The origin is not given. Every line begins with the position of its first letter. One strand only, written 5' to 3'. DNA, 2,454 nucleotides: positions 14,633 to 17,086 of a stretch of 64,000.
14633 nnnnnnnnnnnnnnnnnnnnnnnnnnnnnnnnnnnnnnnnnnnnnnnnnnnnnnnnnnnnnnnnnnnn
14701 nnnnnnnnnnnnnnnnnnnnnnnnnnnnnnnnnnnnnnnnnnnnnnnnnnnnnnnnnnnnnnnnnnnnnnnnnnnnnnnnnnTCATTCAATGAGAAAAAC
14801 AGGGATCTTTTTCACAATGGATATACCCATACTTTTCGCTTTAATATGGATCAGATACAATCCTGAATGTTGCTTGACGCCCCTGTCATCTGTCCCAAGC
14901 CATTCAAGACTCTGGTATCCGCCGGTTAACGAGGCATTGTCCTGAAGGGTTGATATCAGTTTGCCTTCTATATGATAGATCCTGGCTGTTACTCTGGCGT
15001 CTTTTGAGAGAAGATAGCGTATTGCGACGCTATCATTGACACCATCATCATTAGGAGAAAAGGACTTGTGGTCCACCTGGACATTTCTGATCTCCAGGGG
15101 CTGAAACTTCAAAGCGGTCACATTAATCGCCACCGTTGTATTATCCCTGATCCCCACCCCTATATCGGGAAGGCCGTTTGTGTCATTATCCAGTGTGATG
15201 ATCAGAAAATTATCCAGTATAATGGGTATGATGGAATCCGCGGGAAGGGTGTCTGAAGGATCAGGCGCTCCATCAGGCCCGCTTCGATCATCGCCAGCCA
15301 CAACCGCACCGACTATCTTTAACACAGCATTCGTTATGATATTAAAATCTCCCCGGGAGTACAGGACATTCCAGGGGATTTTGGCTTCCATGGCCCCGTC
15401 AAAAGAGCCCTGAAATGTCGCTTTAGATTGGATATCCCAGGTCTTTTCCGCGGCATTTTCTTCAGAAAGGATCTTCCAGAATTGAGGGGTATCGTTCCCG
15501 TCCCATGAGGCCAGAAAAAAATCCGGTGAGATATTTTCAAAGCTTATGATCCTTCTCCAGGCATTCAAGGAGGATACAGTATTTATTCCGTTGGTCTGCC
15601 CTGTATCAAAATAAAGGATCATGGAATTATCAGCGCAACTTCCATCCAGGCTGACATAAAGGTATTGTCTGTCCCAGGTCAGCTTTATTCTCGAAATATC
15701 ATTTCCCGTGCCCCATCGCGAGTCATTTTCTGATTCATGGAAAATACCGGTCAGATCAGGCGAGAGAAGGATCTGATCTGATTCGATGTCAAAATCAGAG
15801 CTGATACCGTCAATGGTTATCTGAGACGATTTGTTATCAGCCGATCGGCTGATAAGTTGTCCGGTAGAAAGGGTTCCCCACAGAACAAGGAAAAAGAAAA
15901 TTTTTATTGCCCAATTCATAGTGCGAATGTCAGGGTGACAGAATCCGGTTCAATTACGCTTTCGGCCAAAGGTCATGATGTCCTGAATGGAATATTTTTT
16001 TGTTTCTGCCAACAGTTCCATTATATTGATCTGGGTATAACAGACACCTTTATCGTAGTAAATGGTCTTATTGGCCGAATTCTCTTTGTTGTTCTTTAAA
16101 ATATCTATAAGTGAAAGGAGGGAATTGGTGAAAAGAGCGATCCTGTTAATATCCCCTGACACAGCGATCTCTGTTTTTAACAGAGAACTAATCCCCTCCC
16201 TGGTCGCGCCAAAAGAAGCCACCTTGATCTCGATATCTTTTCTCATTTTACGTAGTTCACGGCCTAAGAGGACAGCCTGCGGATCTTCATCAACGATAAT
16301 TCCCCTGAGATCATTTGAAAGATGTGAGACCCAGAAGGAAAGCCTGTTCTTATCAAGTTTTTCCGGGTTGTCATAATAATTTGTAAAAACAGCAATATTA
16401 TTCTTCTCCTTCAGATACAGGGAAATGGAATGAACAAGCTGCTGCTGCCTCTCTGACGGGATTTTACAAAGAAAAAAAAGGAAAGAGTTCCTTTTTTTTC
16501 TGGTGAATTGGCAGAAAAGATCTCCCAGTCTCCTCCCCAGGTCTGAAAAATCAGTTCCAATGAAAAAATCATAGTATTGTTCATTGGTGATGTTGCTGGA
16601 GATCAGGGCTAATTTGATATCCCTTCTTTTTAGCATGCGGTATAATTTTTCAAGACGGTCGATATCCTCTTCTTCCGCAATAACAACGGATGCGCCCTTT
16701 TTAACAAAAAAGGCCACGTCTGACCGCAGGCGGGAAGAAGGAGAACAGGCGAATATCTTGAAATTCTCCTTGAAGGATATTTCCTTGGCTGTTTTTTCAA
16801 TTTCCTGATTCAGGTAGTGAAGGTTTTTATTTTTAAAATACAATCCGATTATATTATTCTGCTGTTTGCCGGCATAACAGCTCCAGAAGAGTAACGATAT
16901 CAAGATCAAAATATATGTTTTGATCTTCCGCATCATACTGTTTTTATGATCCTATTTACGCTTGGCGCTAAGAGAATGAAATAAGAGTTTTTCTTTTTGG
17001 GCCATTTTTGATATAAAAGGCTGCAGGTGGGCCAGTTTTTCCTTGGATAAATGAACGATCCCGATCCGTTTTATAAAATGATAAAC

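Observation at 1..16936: Barrel-rich alpha-glucan utilisation locus without SusC/SusD: candidate undescribed outer-membrane glycan capture system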

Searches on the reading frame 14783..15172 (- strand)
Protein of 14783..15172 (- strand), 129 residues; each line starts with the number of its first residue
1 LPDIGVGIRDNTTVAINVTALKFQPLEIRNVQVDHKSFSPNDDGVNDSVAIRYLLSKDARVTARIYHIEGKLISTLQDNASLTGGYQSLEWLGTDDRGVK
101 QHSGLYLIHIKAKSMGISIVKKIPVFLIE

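Call 42: search_protein_families(library=ncbifam, alignment_id=A3, max_evalue=0.01)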
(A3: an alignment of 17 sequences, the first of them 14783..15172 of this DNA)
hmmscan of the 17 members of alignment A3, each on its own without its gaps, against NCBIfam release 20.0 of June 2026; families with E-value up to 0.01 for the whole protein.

A. member 1, window:14783-15172:- (129 aa): 8 families
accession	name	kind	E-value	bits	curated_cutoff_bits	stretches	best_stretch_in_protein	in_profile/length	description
NF033707.1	T9SS_sortase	equivalog_domain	2e-05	22.5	420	1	57-114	1021-1079/1095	type IX secretion system sortase PorU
NF009452.0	PRK12812.1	equivalog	2.1e-05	23.9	258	1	47-111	137-205/289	flagellar basal body rod modification protein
NF052323.1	T9SSA_dep_M6i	equivalog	2.1e-05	22.7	600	1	45-124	965-1038/1043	T9SS-dependent M6-like inactivated metalloprotease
NF005176.1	PRK06655.1-1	equivalog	8e-05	22.6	230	1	54-116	92-153/197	flagellar hook assembly protein FlgD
TIGR04131.1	Bac_Flav_CTERM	domain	0.00045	20.3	35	1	36-82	5-50/85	T9SS type B sorting domain-containing protein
NF052228.1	T9SS_PorZ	equivalog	0.0021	16.5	260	1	46-125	685-755/757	type IX secretion system anionic LPS delivery protein PorZ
TIGR04183.1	Por_Secre_tail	domain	0.0036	17.2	23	1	40-122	3-68/72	T9SS type A sorting domain-containing protein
NF009276.0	PRK12633.1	equivalog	0.0038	17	383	1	53-115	122-184/234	flagellar basal body rod modification protein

B. families by the number of members that match (of 17 scanned): 12 families
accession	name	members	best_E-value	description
NF033707.1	T9SS_sortase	15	1.1e-08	type IX secretion system sortase PorU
TIGR04131.1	Bac_Flav_CTERM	14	6.4e-07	T9SS type B sorting domain-containing protein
NF009452.0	PRK12812.1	13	1.3e-05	flagellar basal body rod modification protein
NF005176.1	PRK06655.1-1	12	2.8e-06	flagellar hook assembly protein FlgD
TIGR04183.1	Por_Secre_tail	10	5.6e-05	T9SS type A sorting domain-containing protein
NF053608.1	Lsa66_OmpA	9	8.3e-07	fibronectin-binding adhesin Lsa66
NF052323.1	T9SSA_dep_M6i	8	1.2e-06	T9SS-dependent M6-like inactivated metalloprotease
NF009276.0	PRK12633.1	6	8.6e-05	flagellar basal body rod modification protein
NF009453.0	PRK12813.1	6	0.00053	flagellar basal body rod modification protein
NF052228.1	T9SS_PorZ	5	1.3e-05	type IX secretion system anionic LPS delivery protein PorZ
NF040553.1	SGO_0316_fam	3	0.0029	SGO_0316/SGO_0317 family LPXTG-anchored serine peptidase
NF009277.0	PRK12634.1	2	0.00031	flagellar basal body rod modification protein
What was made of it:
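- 14783..15919 (-): 378-aa secreted surface protein. It has a conserved N-terminal domain of about 220 aa with no family assignment, and a T9SS-type C-terminal sorting domain (motif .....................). Among 17 aligned tails, 14 hit the type B CTD model TIGR04131, 15 hit the PorU CTD and 10 hit the type A model (call 42).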

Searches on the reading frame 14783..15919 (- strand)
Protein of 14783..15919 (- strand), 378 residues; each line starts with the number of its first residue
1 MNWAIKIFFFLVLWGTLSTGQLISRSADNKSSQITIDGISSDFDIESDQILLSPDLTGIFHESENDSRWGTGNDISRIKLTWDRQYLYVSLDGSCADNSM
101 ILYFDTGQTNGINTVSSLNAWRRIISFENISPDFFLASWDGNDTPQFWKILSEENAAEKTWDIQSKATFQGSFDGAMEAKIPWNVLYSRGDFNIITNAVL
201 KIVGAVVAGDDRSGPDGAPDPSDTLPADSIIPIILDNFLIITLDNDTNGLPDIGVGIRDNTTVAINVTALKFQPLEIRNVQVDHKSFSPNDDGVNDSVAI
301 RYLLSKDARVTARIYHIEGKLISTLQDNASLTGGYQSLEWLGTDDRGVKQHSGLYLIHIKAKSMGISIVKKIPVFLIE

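Call 5: search_protein_families(library=pfam, proteins=[window:14783-15919:-], max_evalue=0.1)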
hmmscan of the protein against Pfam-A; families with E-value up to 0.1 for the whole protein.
window:14783-15919:- (378 aa): 2 families
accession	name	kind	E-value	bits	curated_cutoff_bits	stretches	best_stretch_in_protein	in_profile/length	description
PF13860.13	FlgD_ig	-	6.3e-05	23.3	27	1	296-363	10-77/79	FlgD Ig-like domain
PF13585.12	CHU_C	-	9.3e-05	22.9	27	1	286-361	6-72/86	CHU_C Type IX secretion signal domain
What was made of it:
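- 14783..15919 (-): FlgD_ig 6.3e-05 and CHU_C 9.3e-05 (call 5).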

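Call 6: search_protein_families(library=ncbifam, proteins=[window:14783-15919:-], max_evalue=0.1)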
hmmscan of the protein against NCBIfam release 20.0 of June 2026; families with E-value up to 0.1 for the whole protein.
window:14783-15919:- (378 aa): 9 families
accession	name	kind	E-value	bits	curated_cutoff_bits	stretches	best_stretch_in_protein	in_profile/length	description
NF009452.0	PRK12812.1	equivalog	2.9e-05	23.4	258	1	298-360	139-205/289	flagellar basal body rod modification protein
NF033707.1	T9SS_sortase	equivalog_domain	0.00013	19.8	420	1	307-363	1022-1079/1095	type IX secretion system sortase PorU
NF052323.1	T9SSA_dep_M6i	equivalog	0.00019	19.5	600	1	294-373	965-1038/1043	T9SS-dependent M6-like inactivated metalloprotease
NF005176.1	PRK06655.1-1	equivalog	0.00067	19.6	230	1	303-365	92-153/197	flagellar hook assembly protein FlgD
TIGR04131.1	Bac_Flav_CTERM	domain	0.0011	19.1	35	1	285-330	5-49/85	T9SS type B sorting domain-containing protein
NF052228.1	T9SS_PorZ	equivalog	0.017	13.5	260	1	295-374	685-755/757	type IX secretion system anionic LPS delivery protein PorZ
TIGR04183.1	Por_Secre_tail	domain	0.025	14.6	23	1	289-371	3-68/72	T9SS type A sorting domain-containing protein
NF009276.0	PRK12633.1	equivalog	0.025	14.3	383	1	303-364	123-184/234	flagellar basal body rod modification protein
NF004496.1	PRK05842.1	equivalog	0.088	12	250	0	312-358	170-217/271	flagellar hook assembly protein FlgD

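Call 50: search_solved_structures(query=window:14783-15919:-, max_evalue=1)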
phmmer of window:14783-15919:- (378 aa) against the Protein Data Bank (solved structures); distinct sequences matched with E-value up to 1: 1.
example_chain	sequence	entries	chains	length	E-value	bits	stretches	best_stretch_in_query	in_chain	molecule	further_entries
7eh9_A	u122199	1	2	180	0.78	11.6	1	308-371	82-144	Basal-body rod modification protein FlgD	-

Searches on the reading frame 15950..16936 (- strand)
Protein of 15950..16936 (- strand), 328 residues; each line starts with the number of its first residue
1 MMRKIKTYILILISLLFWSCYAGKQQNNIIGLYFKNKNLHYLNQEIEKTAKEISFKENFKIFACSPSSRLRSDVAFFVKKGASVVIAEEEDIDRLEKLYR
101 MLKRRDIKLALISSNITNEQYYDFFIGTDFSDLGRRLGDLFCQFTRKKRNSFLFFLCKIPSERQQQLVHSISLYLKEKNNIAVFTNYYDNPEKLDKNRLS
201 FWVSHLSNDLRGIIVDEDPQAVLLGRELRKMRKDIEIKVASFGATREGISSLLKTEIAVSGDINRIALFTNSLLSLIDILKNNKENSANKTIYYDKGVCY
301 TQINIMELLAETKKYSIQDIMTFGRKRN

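Call 5: search_protein_families(library=pfam, proteins=[window:15950-16936:-], max_evalue=0.1)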
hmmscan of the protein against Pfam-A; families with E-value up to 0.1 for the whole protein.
window:15950-16936:- (328 aa): 1 family
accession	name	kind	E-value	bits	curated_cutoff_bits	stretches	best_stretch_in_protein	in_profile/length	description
PF13407.12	Peripla_BP_4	-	9.6e-09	35.6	35.1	1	42-260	16-234/258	Periplasmic binding protein domain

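Call 6: search_protein_families(library=ncbifam, proteins=[window:15950-16936:-], max_evalue=0.1)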
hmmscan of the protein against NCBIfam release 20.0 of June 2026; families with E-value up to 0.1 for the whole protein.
window:15950-16936:- (328 aa): 2 families
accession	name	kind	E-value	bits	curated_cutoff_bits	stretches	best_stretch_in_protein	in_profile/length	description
NF051445.1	HblB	equivalog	0.0095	14.9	750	1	208-264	155-212/466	hemolysin BL regulatory component HblB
NF051444.1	HblA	equivalog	0.014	14.7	690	1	184-263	131-211/375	hemolysin BL binding component B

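Call 92: search_solved_structures(query=window:15950-16936:-, max_evalue=0.01)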
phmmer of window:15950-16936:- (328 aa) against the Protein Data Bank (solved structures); distinct sequences matched with E-value up to 0.01: 0.
